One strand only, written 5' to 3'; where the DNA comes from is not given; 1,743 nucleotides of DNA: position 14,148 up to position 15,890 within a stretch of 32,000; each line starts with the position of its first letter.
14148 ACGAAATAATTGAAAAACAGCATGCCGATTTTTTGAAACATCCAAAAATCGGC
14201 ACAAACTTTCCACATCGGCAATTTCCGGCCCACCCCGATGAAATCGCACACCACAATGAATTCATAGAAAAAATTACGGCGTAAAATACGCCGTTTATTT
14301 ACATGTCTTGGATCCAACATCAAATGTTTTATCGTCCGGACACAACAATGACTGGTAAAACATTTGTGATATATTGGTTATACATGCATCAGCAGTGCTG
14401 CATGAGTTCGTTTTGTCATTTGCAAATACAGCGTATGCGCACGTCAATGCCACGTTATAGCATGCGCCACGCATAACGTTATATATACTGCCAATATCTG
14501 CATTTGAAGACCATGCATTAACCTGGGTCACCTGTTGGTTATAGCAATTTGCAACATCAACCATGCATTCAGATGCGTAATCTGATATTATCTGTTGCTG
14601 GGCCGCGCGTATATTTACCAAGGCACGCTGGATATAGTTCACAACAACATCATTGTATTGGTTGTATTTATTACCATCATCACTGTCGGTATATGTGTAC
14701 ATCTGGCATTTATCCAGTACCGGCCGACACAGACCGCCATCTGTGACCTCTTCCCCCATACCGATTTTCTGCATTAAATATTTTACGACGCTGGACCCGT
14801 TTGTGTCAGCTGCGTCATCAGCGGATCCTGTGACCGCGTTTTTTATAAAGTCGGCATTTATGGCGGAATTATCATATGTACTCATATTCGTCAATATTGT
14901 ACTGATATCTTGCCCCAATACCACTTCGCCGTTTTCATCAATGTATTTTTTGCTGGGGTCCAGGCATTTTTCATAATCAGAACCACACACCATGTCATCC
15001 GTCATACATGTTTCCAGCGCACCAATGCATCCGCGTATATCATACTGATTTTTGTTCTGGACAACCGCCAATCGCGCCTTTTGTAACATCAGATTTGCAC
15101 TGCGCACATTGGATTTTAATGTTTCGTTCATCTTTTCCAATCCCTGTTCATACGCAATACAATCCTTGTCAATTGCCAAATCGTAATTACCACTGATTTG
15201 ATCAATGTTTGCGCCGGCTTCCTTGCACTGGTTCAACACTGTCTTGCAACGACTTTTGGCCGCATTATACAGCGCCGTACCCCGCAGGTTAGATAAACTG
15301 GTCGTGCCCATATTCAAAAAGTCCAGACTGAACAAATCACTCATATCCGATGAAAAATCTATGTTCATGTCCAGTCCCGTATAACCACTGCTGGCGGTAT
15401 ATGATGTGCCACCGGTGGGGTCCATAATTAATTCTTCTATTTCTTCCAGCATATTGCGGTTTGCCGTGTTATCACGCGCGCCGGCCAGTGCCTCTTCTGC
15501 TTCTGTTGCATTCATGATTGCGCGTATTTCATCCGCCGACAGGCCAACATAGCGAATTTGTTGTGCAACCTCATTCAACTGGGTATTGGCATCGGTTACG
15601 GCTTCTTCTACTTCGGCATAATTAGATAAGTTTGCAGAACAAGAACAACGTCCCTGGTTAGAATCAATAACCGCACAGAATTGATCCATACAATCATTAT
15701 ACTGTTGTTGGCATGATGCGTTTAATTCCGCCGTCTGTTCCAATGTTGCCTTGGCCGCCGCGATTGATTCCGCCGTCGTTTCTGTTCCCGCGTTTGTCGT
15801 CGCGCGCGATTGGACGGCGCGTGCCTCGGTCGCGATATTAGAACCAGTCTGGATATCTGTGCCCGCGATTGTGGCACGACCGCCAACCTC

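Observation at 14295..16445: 716-aa secreted protein: Lys-poor disordered R/S/T/G half fused to a repeatedly Cx6C-containing half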

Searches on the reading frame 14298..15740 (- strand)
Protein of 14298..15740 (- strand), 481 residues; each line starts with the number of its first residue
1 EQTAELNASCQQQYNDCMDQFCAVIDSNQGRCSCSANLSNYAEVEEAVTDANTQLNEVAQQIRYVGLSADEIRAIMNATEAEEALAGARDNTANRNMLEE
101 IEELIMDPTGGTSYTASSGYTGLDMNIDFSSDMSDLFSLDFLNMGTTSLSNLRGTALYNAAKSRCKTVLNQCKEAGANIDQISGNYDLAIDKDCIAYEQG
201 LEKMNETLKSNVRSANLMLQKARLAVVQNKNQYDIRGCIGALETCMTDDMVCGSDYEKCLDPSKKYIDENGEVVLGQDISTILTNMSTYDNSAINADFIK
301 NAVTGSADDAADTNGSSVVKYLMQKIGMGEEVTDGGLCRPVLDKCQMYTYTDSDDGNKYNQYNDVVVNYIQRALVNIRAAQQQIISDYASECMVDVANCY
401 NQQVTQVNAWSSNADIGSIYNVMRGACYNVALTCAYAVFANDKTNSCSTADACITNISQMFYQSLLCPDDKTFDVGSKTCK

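Call 22: predict_structure(alignment_id=A1)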
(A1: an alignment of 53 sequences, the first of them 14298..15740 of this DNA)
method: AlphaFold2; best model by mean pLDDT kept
length: 481 residues; sequences in the alignment: 53
mean_pLDDT: 59.7   pTM: 0.42
mean pLDDT of the five models: 59.7, 56.3, 55.5, 53.5, 49.9
residues with pLDDT >= 90: 0; 70-90: 162; 50-70: 190; < 50: 129
segments of 3 or more residues with pLDDT < 50: 28-38, 64-67, 84-157, 184-189, 191-194, 263-277, 307-310
pLDDT, mean of each block of 10 residues (from residue 1): 56 65 50 42 54 55 49 53 42 42 39 26 26 28 35 48 63 61 48 51 60 63 57 72 74 62 46 47 69 82 61 72 76 66 74 66 84 80 72 77 70 68 72 69 69 74 73 76 75
secondary structure, 60 per line:
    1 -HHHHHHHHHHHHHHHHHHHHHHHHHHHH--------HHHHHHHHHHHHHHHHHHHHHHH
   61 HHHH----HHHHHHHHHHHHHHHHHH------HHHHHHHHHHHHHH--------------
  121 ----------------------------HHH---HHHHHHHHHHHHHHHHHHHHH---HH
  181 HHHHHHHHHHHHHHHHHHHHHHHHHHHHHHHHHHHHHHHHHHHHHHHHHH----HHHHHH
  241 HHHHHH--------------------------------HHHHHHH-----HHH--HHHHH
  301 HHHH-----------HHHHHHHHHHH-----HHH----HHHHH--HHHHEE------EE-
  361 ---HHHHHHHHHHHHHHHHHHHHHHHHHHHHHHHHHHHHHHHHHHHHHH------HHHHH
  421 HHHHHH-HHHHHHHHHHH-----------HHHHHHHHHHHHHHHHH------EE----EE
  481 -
elements in order: H2-29 H38-64 H69-86 H93-106 H155-175 H179-230 H235-246 H279-285 H296-304 H316-326 H339-343 H346-349 H364-409 H416-426 H428-438 H450-466

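Call 27: fold_search(model_id=the predicted structure, library=pdb)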
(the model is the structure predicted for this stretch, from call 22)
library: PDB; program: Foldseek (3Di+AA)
matches with E <= 10: 27; with E <= 0.001: 0
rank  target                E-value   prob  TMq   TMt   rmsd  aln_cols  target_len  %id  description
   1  7sqc_W1               3.0e+00  0.03  0.10  0.06  33.2       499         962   11  Ciliary C1 central pair apparatus isolated from Chlamydomonas reinhardtii (released 2022-04-13)
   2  9a6c_A                3.3e+00  0.04  0.08  0.07  25.0       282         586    8  Integrative model of YYDD-YYDB by crosslinking MS and deep learning (released 2024-09-18)
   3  4ilo_A                4.4e+00  0.08  0.11  0.20  38.6       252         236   12  2.12A resolution structure of CT398 from Chlamydia trachomatis (released 2014-01-01)
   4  8glv_Me               5.1e+00  0.02  0.11  0.03  49.4       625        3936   11  96-nm repeat unit of doublet microtubules from Chlamydomonas reinhardtii flagella (released 2023-05-31)
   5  6rwb_A                5.6e+00  0.04  0.12  0.04  45.6       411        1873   11  Cryo-EM structure of Yersinia pseudotuberculosis TcaA-TcaB (released 2019-10-23)
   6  5jlc                  5.6e+00  0.03  0.10  0.10  18.4       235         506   11  Structure of CYP51 from the pathogen Candida glabrata (released 2016-05-25)
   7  4zdy                  5.9e+00  0.02  0.10  0.09  19.2       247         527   10  Saccharomyces cerevisiae CYP51 (Lanosterol 14-alpha demethylase) Y140F mutant complexed with itraconazole (released 2016-03-30)
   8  7ry8                  5.9e+00  0.02  0.09  0.08  19.3       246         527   10  S. CEREVISIAE CYP51 Y140H mutant COMPLEXED WITH Voriconazole (released 2021-09-01)
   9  4cgk_B                7.1e+00  0.05  0.10  0.13  36.4       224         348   13  Crystal structure of the essential protein PcsB from Streptococcus pneumoniae (released 2014-05-21)
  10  8to0_AG               7.1e+00  0.04  0.07  0.15  38.8       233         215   14  48-nm repeating structure of doublets from mouse sperm flagella (released 2023-11-01)
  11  8to0_I                7.4e+00  0.05  0.09  0.16  39.1       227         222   14  48-nm repeating structure of doublets from mouse sperm flagella (released 2023-11-01)
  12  7ung_A0               7.4e+00  0.04  0.08  0.16  37.9       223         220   11  48-nm repeat of the human respiratory doublet microtubule (released 2022-10-05)
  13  8i7r_Ca               7.4e+00  0.04  0.07  0.15  37.9       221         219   14  In situ structure of axonemal doublet microtubules in mouse sperm with 48-nm repeat (released 2023-10-11)
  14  7kfl_B                7.4e+00  0.04  0.12  0.16  15.4       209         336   11  Crystal structure of the cargo-binding domain from the plant class XI myosin (MyoXIk) (released 2021-04-21)
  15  7ezc_A                7.4e+00  0.03  0.12  0.15  14.8       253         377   11  Adenosine A2a receptor mutant-I92N (released 2022-04-13)
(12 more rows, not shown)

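Call 35: search_protein_representatives(protein=window:14298-15740:-)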
Query: 481 residues. Proteins with E-value up to 0.001 (for the whole library): 648; up to 1e-10: 457; up to 1e-30: 179. The best 150 are listed.
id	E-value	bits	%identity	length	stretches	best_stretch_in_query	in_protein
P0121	4.9e-204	695.0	70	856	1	1-475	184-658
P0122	7.4e-202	687.8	70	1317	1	3-473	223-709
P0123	1.8e-199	680.0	70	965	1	1-476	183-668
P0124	6.4e-193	658.4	68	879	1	1-476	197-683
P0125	7.8e-193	658.1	67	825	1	1-477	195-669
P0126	9.5e-189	644.6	67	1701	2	1-443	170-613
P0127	2.7e-186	636.6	65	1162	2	1-443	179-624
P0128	3.9e-181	619.5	64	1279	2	1-461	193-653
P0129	3.6e-176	603.2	63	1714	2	1-442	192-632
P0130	3.3e-175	600.0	63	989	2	1-444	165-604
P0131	2.0e-173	594.1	68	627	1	46-476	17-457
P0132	1.1e-170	585.1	63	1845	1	1-441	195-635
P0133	4.4e-170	583.1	61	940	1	1-471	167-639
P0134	1.1e-169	581.8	62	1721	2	1-440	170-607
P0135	3.5e-163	560.4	59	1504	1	1-441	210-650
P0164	2.9e-84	300.3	43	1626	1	3-443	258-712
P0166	4.0e-84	299.9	46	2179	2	9-287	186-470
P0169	1.2e-83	298.2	45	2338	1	9-435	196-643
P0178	7.9e-82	292.3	38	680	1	1-455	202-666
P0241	1.9e-67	244.9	35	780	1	4-475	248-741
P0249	8.3e-65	236.2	33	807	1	7-455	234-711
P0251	9.2e-64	232.8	34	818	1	3-442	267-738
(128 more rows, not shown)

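Call 38: search_protein_families(library=pfam, proteins=[P0126, P0132, P0166, P0169, P0164], max_evalue=0.001)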
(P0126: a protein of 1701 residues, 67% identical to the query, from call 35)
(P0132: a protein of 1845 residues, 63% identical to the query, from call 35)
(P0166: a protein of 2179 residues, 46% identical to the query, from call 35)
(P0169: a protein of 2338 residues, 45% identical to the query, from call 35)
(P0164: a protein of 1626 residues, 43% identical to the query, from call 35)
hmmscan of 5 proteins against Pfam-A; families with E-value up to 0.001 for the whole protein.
P0126 (1701 aa): 1 family
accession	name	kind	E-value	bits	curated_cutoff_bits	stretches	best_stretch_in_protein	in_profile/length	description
PF09479.16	Flg_new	-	2e-11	44.3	27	1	1074-1108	30-65/65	Listeria-Bacteroides repeat domain (List_Bact_rpt)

P0132 (1845 aa): 1 family
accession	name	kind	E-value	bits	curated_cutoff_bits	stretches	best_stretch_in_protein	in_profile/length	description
PF09479.16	Flg_new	-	4.3e-15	56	27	2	1585-1658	1-64/65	Listeria-Bacteroides repeat domain (List_Bact_rpt)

P0166 (2179 aa): 0 families

P0169 (2338 aa): 0 families

P0164 (1626 aa): 0 families

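Call 43: search_protein_families(library=pfam, proteins=[P0249, P0178], max_evalue=0.01)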
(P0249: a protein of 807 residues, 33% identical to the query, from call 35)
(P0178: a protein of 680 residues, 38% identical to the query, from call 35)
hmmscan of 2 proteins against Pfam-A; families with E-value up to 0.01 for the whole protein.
P0249 (807 aa): 0 families

P0178 (680 aa): 0 families

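Call 48: find_homologous_proteins(query=P0241, max_evalue=0.001)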
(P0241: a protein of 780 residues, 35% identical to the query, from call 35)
Query P0241 (780 aa): 11 proteins with E <= 0.001 among 8000 candidates.
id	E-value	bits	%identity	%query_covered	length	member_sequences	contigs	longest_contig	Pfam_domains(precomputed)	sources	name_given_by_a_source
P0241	0.0e+0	1761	100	100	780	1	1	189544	-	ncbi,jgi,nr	ncbi:MAG: hypothetical protein LBB23_03260 [Rickettsiales bacterium]|jgi:hypothetical protein|nr:hyp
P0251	4.7e-186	639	48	87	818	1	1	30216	-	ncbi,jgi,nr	ncbi:MAG: hypothetical protein LBB23_01335 [Rickettsiales bacterium]|jgi:hypothetical protein|nr:hyp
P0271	3.7e-165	570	43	91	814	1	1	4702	-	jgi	jgi:hypothetical protein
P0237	4.5e-165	569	44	91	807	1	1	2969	-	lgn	-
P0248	1.6e-145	505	42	90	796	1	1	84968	-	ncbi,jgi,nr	ncbi:MAG: hypothetical protein LBH81_01005 [Rickettsiales bacterium]|jgi:hypothetical protein|nr:hyp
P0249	1.7e-144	501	42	88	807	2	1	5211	-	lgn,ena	-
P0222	1.7e-137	478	39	91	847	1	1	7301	-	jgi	jgi:hypothetical protein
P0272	8.5e-62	228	31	72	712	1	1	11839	-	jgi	jgi:hypothetical protein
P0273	5.2e-12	63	25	34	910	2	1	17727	-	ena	-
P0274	2.2e-8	51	29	15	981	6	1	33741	-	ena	-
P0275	4.9e-7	47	29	15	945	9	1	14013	-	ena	-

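Call 49: find_encoding_contigs(protein=P0241, flank=10000, max_places=2)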
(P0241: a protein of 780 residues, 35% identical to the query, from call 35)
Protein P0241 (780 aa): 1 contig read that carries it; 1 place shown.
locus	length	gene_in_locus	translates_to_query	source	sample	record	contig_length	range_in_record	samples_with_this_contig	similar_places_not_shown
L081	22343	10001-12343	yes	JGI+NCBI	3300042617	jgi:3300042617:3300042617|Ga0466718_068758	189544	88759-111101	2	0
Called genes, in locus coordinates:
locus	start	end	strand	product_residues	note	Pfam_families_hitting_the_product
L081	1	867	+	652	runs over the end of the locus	PF00012:HSP70, PF06723:MreB_Mbl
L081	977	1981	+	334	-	PF17101:Stealth_CR1, PF11380:Stealth_CR2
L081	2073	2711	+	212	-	-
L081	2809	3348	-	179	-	PF01569:PAP2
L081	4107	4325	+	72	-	-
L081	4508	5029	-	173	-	-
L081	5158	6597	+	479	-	PF01406:tRNA-synt_1e (faint), PF09334:tRNA-synt_1g, PF00133:tRNA-synt_1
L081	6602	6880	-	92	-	-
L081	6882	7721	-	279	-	-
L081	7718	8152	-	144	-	-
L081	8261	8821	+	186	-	PF06414:Zeta_toxin, PF13671:AAA_33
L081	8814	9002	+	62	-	-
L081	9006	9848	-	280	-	PF03372:Exo_endo_phos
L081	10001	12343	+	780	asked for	-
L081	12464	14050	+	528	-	PF00501:AMP-binding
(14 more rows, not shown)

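Call 50: find_encoding_contigs(protein=P0251, flank=10000, max_places=2)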
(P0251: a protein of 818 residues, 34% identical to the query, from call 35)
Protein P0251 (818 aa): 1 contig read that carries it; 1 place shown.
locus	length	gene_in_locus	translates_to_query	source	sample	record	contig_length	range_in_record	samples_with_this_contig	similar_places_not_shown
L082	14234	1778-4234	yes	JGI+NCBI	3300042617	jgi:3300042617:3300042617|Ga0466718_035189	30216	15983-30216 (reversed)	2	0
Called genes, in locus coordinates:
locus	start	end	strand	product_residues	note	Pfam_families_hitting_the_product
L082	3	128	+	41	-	?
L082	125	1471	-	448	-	PF02321:OEP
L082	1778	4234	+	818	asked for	-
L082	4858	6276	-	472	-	PF00587:tRNA-synt_2b, PF03129:HGTP_anticodon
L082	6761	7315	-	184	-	-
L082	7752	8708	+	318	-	PF00437:T2SSE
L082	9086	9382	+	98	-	PF00829:Ribosomal_L21p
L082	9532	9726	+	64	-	PF01016:Ribosomal_L27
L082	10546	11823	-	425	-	PF05697:Trigger_N, PF00254:FKBP_C, PF05698:Trigger_C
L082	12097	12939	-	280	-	PF00380:Ribosomal_S9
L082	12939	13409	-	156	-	PF00572:Ribosomal_L13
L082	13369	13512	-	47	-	-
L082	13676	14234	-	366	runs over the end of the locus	PF13641:Glyco_tranf_2_3, PF00535:Glycos_transf_2, PF10111:Glyco_tranf_2_2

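Call 51: find_homologous_proteins(query=P0178, max_evalue=0.001)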
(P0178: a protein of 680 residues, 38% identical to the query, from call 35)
Query P0178 (680 aa): 1185 proteins with E <= 0.001 among 8000 candidates; the best 120 are listed.
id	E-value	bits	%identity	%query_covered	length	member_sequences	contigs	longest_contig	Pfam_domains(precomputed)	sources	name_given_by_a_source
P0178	0.0e+0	1509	100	100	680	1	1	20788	-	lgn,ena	-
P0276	1.2e-189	650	54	95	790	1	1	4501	-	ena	-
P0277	5.3e-189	648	58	80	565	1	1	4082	-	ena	-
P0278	3.2e-180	619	47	95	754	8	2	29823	-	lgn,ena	-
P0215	2.2e-177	610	49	96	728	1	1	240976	-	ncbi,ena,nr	ncbi:MAG: hypothetical protein FWG80_00310 [Alphaproteobacteria bacterium]|nr:hypothetical protein [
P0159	2.4e-177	609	47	98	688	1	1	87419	-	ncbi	-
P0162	8.6e-176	604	48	96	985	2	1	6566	-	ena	-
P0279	1.3e-174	600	46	97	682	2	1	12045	-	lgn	-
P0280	3.1e-174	599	47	95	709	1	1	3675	-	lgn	-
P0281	3.4e-174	599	49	95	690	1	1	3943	-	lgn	-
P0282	4.2e-174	599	47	95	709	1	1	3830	-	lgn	-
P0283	4.4e-174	599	46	95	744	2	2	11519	-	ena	-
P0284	1.4e-173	597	47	99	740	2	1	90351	-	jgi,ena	-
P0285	1.6e-173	597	47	96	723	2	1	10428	-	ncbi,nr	ncbi:MAG: hypothetical protein LBF37_00555 [Rickettsiales bacterium]|nr:hypothetical protein [Ricket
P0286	3.9e-173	595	46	98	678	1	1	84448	-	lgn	-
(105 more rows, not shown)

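Call 79: search_protein_families(library=pfam, alignment_id=A4, max_evalue=0.001)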
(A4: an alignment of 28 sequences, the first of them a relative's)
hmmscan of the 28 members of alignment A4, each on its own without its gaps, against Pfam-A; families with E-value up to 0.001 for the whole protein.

A. member 1, P0122 (1317 aa): 0 families

B. families by the number of members that match (of 28 scanned): 2 families
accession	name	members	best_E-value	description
PF09479.16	Flg_new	7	6.9e-41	Listeria-Bacteroides repeat domain (List_Bact_rpt)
PF07699.19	Ephrin_rec_like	2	2.2e-06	Tyrosine-protein kinase ephrin type A/B receptor-like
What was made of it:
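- Closest known: Surface proteins with Listeria-Bacteroides repeats. Same: Long members of this family carry these modules at the C-terminus (calls 38, 79).
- Surface-type extensions: 7 of 28 long members carry Listeria-Bacteroides repeats (best E=6.9e-41) and 2 of 28 carry Ephrin_rec_like, always C-terminal to the module (calls 38, 79).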
